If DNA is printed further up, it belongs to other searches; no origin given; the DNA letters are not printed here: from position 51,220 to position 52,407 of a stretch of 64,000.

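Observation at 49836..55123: Four-gene catabolic module (PTE-like hydrolase, ThDP enzyme, class IV aminotransferase, CoA-acylating semialdehyde dehydrogenase) embedded in a glycan-utilisation locus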

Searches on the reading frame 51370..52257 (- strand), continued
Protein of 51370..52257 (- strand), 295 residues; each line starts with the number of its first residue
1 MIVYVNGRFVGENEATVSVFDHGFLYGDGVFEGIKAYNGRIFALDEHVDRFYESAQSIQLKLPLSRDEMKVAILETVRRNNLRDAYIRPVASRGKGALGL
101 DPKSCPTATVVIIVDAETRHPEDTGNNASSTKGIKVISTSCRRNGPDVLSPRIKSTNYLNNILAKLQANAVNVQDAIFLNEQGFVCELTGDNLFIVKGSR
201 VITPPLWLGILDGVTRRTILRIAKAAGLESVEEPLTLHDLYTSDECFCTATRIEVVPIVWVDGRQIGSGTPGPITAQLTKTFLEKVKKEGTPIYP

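Call 45: search_protein_families(library=pfam, proteins=[L093:4360-5166:+, L093:6950-7879:+, L093:8829-9836:+, L096:1517-2314:+, L096:2335-3756:+, L097:1003-2385:+, L097:2746-4035:+, L097:4107-4826:+, L097:5646-6686:+, L097:6655-7722:+])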
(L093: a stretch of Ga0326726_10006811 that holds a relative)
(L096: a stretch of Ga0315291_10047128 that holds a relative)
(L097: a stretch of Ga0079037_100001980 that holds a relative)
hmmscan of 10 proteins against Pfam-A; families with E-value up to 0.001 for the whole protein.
L093:4360-5166:+ (269 aa): 3 families
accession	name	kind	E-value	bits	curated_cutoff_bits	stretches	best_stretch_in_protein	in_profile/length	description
PF01614.24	IclR_C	-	9e-46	156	24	1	84-254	3-173/174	Bacterial transcriptional regulator IclR C-terminal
PF09339.16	HTH_IclR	-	1.2e-13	51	22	1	15-65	1-51/52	IclR helix-turn-helix domain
PF01978.25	TrmB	-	0.00065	19.9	25.6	0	27-69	18-59/68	Sugar-specific transcriptional regulator TrmB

L093:6950-7879:+ (310 aa): 1 family
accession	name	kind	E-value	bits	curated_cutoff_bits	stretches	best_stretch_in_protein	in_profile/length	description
PF14336.11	GLUCM-like_C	-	1.3e-62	212.4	27.9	1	15-295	24-288/291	D-glutamate cyclase-like, C-terminal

L093:8829-9836:+ (336 aa): 9 families
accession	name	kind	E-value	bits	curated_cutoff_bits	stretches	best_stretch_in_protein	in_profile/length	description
PF01370.27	Epimerase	-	3.6e-36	125.2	20.9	1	23-249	1-228/240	NAD dependent epimerase/dehydratase family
PF16363.11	GDP_Man_Dehyd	-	8.4e-29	101.5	27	1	24-274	1-270/332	GDP-mannose 4,6 dehydratase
PF01073.25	3Beta_HSD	-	3.3e-19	69.4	22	1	24-245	1-228/280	3-beta hydroxysteroid dehydrogenase/isomerase family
PF04321.23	RmlD_sub_bind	-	3.4e-10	39.9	27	1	21-197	1-154/287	RmlD substrate binding domain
PF13460.12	NAD_binding_10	-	1.2e-07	32.3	27.2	1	27-151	1-112/184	NAD(P)H-binding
PF02719.21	Polysacc_synt_2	-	1.9e-05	24.4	20.2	1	23-137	1-128/293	Polysaccharide biosynthesis protein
PF07993.18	NAD_binding_4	-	2.6e-05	24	20.1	1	58-241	41-257/258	Male sterility protein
PF00106.31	adh_short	-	0.00027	20.9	26.6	1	23-86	3-71/195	short chain dehydrogenase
PF02254.24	TrkA_N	-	0.00054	20.7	23.8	1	25-77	2-53/116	TrkA-N domain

L096:1517-2314:+ (266 aa): 3 families
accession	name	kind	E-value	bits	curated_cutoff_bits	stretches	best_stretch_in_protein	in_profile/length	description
PF13561.12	adh_short_C2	-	2.9e-68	230.4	27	1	18-250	6-234/236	Enoyl-(Acyl carrier protein) reductase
PF00106.31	adh_short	-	7.4e-63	212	26.6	1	9-203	1-193/195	short chain dehydrogenase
PF08659.16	KR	-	5.8e-15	56.1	22.6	1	12-163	4-153/180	KR domain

L096:2335-3756:+ (474 aa): 1 family
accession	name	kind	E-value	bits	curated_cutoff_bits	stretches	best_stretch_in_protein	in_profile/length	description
PF00202.27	Aminotran_3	-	2.1e-65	221.5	30.5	1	61-404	7-357/403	Aminotransferase class-III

L097:1003-2385:+ (461 aa): 1 family
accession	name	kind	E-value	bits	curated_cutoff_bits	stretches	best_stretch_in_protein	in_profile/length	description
PF00202.27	Aminotran_3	-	5.5e-64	216.8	30.5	1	48-391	7-357/403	Aminotransferase class-III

L097:2746-4035:+ (430 aa): 2 families
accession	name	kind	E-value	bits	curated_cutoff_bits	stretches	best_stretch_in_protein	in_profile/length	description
PF13458.12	Peripla_BP_6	-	3.1e-34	119.6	31.7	1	42-358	3-305/343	Periplasmic binding protein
PF13433.12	Peripla_BP_5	-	6.7e-06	25.9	27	0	178-274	127-217/363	Periplasmic binding protein domain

L097:4107-4826:+ (240 aa): 6 families
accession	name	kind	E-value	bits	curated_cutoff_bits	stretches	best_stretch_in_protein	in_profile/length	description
PF00005.33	ABC_tran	-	2.9e-25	89.9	25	1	20-165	2-135/137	ABC transporter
PF13304.12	AAA_21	-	2.1e-07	31.8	27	1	31-52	1-22/304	AAA domain, putative AbiEii toxin, Type IV TA system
PF12399.14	BCA_ABC_TP_C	-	8.3e-06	25.7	25.5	1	216-239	2-25/27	Branched-chain amino acid ATP-binding cassette transporter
PF13476.12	AAA_23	-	0.00047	21.3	27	1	31-50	21-40/201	AAA domain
PF13604.12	AAA_30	-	0.00055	20.2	27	0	27-51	15-40/191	AAA domain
PF13555.12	AAA_29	-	0.00086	19.5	27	0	31-52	24-45/61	P-loop containing region of AAA domain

L097:5646-6686:+ (347 aa): 1 family
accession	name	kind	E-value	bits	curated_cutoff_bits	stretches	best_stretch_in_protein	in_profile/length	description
PF02653.21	BPD_transp_2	-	1e-35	123.6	26.8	1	44-329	1-269/269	Branched-chain amino acid transport system / permease component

L097:6655-7722:+ (356 aa): 1 family
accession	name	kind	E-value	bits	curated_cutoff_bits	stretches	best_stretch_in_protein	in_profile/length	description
PF02653.21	BPD_transp_2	-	1.4e-30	106.8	26.8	1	62-325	2-269/269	Branched-chain amino acid transport system / permease component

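Call 48: search_protein_families(library=pfam, proteins=[L095:3-1823:+, L095:1908-3008:+, L095:3035-4741:+, L095:4818-6134:+, L095:6134-9043:+, L094:3170-3874:-, L094:4524-5177:-, L094:5177-6670:-, L094:7417-8352:-], max_evalue=0.01)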
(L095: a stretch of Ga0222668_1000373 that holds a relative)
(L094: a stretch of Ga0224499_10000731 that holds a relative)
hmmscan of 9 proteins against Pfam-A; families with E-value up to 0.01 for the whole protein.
L095:3-1823:+ (607 aa): 0 families

L095:1908-3008:+ (367 aa): 0 families

L095:3035-4741:+ (569 aa): 1 family
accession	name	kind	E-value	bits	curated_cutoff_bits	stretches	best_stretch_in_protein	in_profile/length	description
PF12708.12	Pect-lyase_RHGA_epim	-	0.0015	18.8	27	1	84-141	32-78/213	Rhamnogalacturonase A/epimerase, pectate lyase-like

L095:4818-6134:+ (439 aa): 1 family
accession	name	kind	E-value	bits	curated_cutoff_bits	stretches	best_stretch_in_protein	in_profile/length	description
PF07963.17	N_methyl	-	2.5e-06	27.2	21.2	1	125-149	2-26/27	Prokaryotic N-terminal methylation motif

L095:6134-9043:+ (970 aa): 0 families

L094:3170-3874:- (235 aa): 2 families
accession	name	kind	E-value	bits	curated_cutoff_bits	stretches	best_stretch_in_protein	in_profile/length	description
PF04140.19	ICMT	-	5e-11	43.3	24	1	133-212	13-93/95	Isoprenylcysteine carboxyl methyltransferase (ICMT) family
PF04191.18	PEMT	-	7.8e-07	29.9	25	1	120-211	5-97/105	Phospholipid methyltransferase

L094:4524-5177:- (218 aa): 2 families
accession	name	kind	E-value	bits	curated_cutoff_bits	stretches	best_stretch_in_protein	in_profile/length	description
PF02310.24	B12-binding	-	1.6e-23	83.2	32.1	1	94-207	1-120/121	B12 binding domain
PF02607.22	B12-binding_2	-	1.7e-15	57.4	23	1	9-75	4-70/74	B12 binding domain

L094:5177-6670:- (498 aa): 1 family
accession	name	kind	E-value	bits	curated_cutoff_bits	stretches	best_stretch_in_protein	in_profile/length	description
PF01208.23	URO-D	-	3.2e-20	72.9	23.9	1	292-494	140-346/346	Uroporphyrinogen decarboxylase (URO-D)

L094:7417-8352:- (312 aa): 3 families
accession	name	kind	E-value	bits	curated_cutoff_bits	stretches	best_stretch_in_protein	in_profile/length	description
PF13382.11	Adenine_deam_C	-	9.1e-51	172.1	27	1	138-303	2-167/169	Adenine deaminase C-terminal domain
PF01979.26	Amidohydro_1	-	1.2e-10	41.6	25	1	12-81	266-344/345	Amidohydrolase family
PF07969.17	Amidohydro_3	-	1.9e-05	24.8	29.7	1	31-82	411-471/472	Amidohydrolase family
